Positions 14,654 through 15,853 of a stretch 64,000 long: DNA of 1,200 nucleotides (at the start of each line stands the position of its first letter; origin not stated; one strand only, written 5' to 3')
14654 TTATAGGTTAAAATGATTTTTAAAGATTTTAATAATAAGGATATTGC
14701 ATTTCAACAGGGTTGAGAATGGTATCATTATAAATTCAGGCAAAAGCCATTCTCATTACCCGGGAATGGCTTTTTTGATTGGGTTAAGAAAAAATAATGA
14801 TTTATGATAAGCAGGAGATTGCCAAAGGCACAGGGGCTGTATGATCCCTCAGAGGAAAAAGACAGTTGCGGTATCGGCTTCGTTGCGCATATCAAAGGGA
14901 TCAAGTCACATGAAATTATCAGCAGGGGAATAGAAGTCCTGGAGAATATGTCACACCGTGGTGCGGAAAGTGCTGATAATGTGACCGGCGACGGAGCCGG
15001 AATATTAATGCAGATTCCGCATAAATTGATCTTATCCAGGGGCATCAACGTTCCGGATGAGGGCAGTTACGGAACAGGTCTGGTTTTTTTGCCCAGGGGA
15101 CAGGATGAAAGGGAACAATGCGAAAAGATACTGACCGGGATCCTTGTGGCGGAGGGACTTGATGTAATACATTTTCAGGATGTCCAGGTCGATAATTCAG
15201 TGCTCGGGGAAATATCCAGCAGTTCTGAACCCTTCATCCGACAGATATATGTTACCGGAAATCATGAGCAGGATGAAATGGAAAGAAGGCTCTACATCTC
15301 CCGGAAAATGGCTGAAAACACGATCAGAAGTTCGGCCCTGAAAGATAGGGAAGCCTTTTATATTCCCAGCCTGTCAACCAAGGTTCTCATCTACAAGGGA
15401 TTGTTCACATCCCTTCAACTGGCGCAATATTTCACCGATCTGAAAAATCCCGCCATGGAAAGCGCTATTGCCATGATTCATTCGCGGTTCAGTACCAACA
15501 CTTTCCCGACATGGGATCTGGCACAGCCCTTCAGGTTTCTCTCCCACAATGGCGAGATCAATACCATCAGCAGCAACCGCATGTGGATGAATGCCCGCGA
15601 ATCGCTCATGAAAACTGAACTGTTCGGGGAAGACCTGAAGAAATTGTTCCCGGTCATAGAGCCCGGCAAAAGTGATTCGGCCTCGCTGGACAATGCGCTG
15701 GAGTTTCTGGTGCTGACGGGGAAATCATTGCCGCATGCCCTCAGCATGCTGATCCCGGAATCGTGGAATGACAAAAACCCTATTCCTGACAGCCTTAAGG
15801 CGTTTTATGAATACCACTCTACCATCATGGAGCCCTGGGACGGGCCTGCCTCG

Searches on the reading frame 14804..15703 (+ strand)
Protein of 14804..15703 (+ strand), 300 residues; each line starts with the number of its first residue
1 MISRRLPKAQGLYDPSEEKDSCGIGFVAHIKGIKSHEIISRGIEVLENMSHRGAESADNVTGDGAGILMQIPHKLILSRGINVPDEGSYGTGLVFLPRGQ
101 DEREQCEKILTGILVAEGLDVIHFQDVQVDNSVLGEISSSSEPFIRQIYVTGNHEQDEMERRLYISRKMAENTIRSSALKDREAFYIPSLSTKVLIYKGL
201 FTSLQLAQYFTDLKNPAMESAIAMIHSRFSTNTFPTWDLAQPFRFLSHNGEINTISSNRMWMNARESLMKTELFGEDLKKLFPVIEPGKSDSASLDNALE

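Call 8: find_related_loci(query=window:14804-15703:+, collection=genome_contigs, flank=2500)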
Query seq(300 aa) (300 aa) in genome_contigs; peptide patterns used: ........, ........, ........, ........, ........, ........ (x = any residue, [..] = any of these).
210 stretches matched a pattern; 143 encode a relative of the query (tblastn E <= 1e-3); the best 80 are kept; 80 distinct loci.
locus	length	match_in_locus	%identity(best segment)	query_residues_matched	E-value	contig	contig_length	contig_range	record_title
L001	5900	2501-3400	85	1-300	4e-176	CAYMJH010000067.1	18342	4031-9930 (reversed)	MAG TPA_asm: uncultured Bacteroidales bacterium isolate SRP192927_co7_187 genome assembly, contig: NODE_5520_length_1834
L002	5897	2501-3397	85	2-300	1e-171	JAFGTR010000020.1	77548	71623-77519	MAG: Bacteroidales bacterium isolate Zod_Metabat.988 k87_344324, whole genome shotgun sequence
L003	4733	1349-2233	83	6-300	9e-171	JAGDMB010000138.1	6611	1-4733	MAG: Bacteroidetes bacterium isolate CTSoil_028 scaffold_9044, whole genome shotgun sequence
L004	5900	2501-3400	75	1-300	1e-157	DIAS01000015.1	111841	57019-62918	MAG TPA_asm: Bacteroidales bacterium UBA5072 UBA5072_contig_1908, whole genome shotgun sequence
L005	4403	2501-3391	58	6-300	5e-121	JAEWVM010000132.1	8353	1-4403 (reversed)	MAG: Spirochaetes bacterium isolate OH_SDB_63 k127_1136281, whole genome shotgun sequence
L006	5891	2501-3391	57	6-300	6e-119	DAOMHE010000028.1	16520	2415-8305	MAG TPA_asm: Spirochaetota bacterium isolate AMR_MDS_4958 NODE_3439_length_16520_cov_6.578682, whole genome shotgun sequ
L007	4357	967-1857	57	6-300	6e-119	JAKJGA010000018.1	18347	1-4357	MAG: Spirochaetes bacterium isolate UR.bin167 UR_contig_7740, whole genome shotgun sequence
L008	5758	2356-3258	52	6-300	1e-112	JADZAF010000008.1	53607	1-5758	MAG: Bryobacterales bacterium isolate SJ613 c_000000017164, whole genome shotgun sequence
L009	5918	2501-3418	51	4-300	3e-102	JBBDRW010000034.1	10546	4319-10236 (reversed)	MAG: Balneolaceae bacterium isolate LejiaC_50_11 Lejia_C_14530_length_10546_cov_6, whole genome shotgun sequence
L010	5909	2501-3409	49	5-300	4e-101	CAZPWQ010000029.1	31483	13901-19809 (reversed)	MAG TPA_asm: uncultured Balneolaceae bacterium isolate SRP284430_co1_47 genome assembly, contig: NODE_669_length_31483_c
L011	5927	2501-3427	49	1-300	3e-99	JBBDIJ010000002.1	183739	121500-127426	MAG: Balneolaceae bacterium isolate LejiaA_51_14 Lejia_A_121_length_183739_cov_8, whole genome shotgun sequence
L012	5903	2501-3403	49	6-300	5e-99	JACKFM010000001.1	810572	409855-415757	MAG: Candidatus Omnitrophota bacterium isolate HK-STAS-OMNI-5 HK-STAS-OMNI-5_1, whole genome shotgun sequence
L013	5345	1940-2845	48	6-300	6e-99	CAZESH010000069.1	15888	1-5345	MAG TPA_asm: uncultured Bacillales bacterium isolate SRP323688_co1_9 genome assembly, contig: NODE_5903_length_15888_cov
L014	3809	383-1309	48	1-300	3e-98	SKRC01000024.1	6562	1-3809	MAG: Balneolaceae bacterium isolate CSSed162cmA_471R1 CSSed16-2cmA-54718, whole genome shotgun sequence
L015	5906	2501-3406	48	6-300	2e-98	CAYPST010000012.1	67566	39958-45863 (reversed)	MAG TPA_asm: uncultured bacterium isolate SRP141376_co1_385 genome assembly, contig: NODE_1083_length_67566_cov_6.030751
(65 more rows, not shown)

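Call 19: find_homologous_proteins(query=window:14804-15703:+, max_evalue=1e-60)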
Query seq(300 aa) (300 aa): 5138 proteins with E <= 1e-60 among 8000 candidates; the best 120 are listed.
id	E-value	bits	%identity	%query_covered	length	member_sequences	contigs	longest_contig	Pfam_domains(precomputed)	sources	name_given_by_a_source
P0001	4.8e-139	480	70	100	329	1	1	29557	PF00310.27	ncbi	-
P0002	4.7e-131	454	74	90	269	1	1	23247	PF00310.27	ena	-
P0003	1.1e-129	450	66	100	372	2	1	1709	PF00310.27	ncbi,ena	-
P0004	4.8e-129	448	66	100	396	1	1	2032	PF00310.27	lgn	-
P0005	1.2e-128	446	65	99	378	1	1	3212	PF00310.27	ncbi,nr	ncbi:MAG: glutamate synthase subunit alpha, partial [Bacteroidales bacterium]|nr:glutamate synthase 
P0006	6.3e-126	437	62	98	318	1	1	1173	PF00310.27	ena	-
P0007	1.1e-124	433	66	94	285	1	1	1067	PF00310.27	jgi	jgi:glutamate synthase (NADPH) large chain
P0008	3.6e-123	428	61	100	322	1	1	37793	PF00310.27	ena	-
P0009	1.2e-122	427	61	99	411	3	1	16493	PF00310.27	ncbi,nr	ncbi:MAG TPA: glutamate synthase subunit alpha, partial [Prolixibacteraceae bacterium]|nr:glutamate 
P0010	1.2e-121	423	62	98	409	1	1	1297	PF00310.27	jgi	-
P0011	1.2e-120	420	62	96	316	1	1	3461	PF00310.27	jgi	-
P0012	2.6e-120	419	61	100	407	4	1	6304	PF00310.27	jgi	-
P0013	9.3e-120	417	61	96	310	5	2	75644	PF00310.27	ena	-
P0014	2.2e-119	416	62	100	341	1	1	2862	PF00310.27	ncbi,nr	ncbi:MAG: glutamate synthase subunit alpha, partial [Mariniphaga sp.]|nr:glutamate synthase subunit 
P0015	6.5e-118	411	60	96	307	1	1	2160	PF00310.27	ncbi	-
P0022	5.7e-115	401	63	98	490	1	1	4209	PF00310.27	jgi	jgi:glutamate synthase (NADPH) large chain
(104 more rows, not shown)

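Call 20: find_encoding_contigs(protein=P0001, flank=1500, max_places=3)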
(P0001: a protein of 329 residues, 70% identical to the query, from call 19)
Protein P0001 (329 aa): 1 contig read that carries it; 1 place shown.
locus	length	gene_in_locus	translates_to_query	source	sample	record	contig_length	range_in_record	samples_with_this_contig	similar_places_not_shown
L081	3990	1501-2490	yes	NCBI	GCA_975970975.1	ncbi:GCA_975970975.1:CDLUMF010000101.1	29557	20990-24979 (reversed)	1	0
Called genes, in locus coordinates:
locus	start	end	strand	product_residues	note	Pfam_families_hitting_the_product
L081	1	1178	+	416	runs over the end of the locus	PF00171:Aldedh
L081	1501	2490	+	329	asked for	PF00310:GATase_2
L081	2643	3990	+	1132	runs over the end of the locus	PF00310:GATase_2, PF04898:Glu_syn_central, PF01645:Glu_synthase, PF01493:GXGXG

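Call 21: find_encoding_contigs(protein=P0002, flank=1500, max_places=3)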
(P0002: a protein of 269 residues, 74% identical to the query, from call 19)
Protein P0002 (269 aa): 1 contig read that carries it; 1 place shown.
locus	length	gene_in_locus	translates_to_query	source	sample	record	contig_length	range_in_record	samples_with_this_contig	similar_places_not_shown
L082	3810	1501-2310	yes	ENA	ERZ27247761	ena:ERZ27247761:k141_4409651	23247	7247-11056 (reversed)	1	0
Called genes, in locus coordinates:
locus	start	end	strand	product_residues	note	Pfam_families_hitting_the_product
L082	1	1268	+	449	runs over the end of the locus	PF00285:Citrate_synt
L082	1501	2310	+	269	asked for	PF00310:GATase_2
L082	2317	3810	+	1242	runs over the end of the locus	PF00310:GATase_2, PF04898:Glu_syn_central, PF01645:Glu_synthase, PF01493:GXGXG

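Call 22: find_encoding_contigs(protein=P0008, flank=1500, max_places=3)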
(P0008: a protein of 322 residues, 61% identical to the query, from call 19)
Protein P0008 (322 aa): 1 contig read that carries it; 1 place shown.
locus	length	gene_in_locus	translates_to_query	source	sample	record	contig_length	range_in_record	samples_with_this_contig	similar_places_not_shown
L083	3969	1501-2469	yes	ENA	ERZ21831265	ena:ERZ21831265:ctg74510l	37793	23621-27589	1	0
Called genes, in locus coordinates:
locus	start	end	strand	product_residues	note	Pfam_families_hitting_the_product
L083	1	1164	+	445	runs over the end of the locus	PF00206:Lyase_1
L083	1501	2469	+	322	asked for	PF00310:GATase_2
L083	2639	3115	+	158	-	PF00310:GATase_2, PF04898:Glu_syn_central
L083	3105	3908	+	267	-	PF04898:Glu_syn_central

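Call 23: find_encoding_contigs(protein=P0009, flank=1500, max_places=3)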
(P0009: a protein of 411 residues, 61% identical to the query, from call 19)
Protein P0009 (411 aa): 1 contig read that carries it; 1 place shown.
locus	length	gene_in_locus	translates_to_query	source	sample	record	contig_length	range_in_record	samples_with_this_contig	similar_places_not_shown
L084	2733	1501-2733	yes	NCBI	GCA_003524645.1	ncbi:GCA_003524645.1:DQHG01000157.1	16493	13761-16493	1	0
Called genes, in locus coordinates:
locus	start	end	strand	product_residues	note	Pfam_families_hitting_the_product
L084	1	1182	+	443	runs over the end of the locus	PF00206:Lyase_1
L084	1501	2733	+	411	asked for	PF00310:GATase_2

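Call 48: find_encoding_contigs(protein=P0003, flank=600, max_places=2)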
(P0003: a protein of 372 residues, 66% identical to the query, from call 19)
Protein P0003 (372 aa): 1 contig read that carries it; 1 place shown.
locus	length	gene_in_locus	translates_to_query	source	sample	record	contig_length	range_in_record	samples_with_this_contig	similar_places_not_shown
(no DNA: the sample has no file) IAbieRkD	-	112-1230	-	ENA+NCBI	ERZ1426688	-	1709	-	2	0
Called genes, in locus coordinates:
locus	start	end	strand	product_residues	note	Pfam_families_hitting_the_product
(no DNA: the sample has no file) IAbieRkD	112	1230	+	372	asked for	PF00310:GATase_2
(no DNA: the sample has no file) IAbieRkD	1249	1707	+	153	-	?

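Call 49: find_encoding_contigs(protein=P0004, flank=600, max_places=2)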
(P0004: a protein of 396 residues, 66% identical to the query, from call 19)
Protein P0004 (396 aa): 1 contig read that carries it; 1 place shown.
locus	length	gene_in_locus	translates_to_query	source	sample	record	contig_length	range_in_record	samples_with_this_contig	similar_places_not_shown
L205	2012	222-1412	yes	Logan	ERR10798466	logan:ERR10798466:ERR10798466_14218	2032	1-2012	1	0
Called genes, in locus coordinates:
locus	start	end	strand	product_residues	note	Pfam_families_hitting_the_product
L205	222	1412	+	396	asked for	PF00310:GATase_2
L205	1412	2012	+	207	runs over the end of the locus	?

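Call 50: find_encoding_contigs(protein=P0005, flank=600, max_places=2)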
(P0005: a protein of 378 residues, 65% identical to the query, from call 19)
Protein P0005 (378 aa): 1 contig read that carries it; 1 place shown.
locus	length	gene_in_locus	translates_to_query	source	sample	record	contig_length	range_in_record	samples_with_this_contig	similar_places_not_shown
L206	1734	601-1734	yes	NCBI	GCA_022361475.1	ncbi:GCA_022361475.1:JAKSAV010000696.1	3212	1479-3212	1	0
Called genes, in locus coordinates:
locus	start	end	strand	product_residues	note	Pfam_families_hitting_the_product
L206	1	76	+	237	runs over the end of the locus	PF03575:Peptidase_S51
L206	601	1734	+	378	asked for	PF00310:GATase_2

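Call 51: find_encoding_contigs(protein=P0022, flank=600, max_places=2)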
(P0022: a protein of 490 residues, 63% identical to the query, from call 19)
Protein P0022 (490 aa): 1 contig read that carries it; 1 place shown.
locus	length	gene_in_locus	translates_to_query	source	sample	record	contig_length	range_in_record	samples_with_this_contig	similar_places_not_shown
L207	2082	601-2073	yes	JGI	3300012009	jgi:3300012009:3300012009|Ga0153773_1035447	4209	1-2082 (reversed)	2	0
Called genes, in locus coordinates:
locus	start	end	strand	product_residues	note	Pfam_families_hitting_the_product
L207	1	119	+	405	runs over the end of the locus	PF00909:Ammonium_transp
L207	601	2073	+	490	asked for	PF00310:GATase_2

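Call 52: find_encoding_contigs(protein=P0011, flank=600, max_places=2)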
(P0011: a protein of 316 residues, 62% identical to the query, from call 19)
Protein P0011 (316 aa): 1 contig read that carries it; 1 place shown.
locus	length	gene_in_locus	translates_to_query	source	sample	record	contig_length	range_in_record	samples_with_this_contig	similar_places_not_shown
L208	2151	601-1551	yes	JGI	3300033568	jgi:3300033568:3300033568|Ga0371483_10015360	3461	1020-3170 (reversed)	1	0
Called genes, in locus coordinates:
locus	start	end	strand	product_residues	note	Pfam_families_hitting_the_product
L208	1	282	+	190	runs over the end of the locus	?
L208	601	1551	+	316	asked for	PF00310:GATase_2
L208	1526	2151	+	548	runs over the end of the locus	?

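Call 53: find_encoding_contigs(protein=P0014, flank=600, max_places=2)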
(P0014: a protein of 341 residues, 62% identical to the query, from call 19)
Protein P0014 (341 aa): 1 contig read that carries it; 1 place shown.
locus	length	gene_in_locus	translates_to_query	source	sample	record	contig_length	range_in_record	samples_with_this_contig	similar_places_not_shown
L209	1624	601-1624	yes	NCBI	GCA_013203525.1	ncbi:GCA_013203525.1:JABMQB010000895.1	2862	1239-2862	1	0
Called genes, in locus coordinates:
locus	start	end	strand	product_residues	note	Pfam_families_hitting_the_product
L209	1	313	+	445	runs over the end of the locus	PF00206:Lyase_1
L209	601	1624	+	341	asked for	PF00310:GATase_2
